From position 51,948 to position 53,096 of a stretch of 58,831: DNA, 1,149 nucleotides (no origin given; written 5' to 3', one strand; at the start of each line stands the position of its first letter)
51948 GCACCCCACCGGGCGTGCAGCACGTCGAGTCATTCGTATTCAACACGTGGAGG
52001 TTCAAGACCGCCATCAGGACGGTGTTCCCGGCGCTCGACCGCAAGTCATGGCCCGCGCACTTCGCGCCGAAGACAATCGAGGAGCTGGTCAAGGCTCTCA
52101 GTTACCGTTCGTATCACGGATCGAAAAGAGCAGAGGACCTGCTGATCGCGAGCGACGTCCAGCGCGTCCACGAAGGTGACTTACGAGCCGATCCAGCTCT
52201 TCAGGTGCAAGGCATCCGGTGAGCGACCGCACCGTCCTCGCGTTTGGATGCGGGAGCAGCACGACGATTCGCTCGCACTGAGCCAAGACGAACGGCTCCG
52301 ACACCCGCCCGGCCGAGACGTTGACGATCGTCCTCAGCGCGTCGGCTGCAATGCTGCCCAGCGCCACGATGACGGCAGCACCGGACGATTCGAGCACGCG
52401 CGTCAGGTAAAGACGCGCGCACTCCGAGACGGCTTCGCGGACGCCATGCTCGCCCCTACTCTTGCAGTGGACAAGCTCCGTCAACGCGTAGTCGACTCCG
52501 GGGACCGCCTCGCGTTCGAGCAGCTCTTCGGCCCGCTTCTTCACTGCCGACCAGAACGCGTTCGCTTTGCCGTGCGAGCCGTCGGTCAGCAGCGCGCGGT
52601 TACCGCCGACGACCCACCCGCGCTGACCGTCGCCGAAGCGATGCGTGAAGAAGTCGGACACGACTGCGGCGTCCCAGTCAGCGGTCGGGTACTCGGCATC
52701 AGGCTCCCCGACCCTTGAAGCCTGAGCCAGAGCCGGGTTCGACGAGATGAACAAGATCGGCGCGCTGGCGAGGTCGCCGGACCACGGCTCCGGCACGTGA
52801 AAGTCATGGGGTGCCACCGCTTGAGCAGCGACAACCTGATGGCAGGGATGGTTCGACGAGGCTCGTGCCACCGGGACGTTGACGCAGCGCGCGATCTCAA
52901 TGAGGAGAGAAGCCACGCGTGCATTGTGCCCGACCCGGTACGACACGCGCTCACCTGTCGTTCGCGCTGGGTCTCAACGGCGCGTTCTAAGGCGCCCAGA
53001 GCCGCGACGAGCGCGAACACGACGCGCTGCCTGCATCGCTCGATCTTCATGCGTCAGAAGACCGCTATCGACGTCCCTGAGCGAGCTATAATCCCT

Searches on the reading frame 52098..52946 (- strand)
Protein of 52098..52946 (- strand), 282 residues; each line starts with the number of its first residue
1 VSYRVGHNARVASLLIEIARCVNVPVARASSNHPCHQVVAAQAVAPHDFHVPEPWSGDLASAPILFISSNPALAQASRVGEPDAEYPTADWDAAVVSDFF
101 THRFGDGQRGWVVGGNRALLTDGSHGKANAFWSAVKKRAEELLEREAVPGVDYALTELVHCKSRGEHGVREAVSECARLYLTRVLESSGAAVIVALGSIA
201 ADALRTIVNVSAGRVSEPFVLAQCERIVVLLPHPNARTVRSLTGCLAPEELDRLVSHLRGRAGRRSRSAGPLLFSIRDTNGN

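Call 57: search_protein_families(library=pfam, proteins=[window:52098-52946:-], max_evalue=0.05)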
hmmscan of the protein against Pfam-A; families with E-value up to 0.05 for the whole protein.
window:52098-52946:- (282 aa): 2 families
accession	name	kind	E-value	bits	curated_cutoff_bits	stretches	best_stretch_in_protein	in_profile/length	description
PF03167.25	UDG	-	1.6e-06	28.7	24.3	1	57-241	4-125/141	Uracil DNA glycosylase superfamily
PF17853.6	GGDEF_2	-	0.034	14.8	24.5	0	189-263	23-85/116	GGDEF-like domain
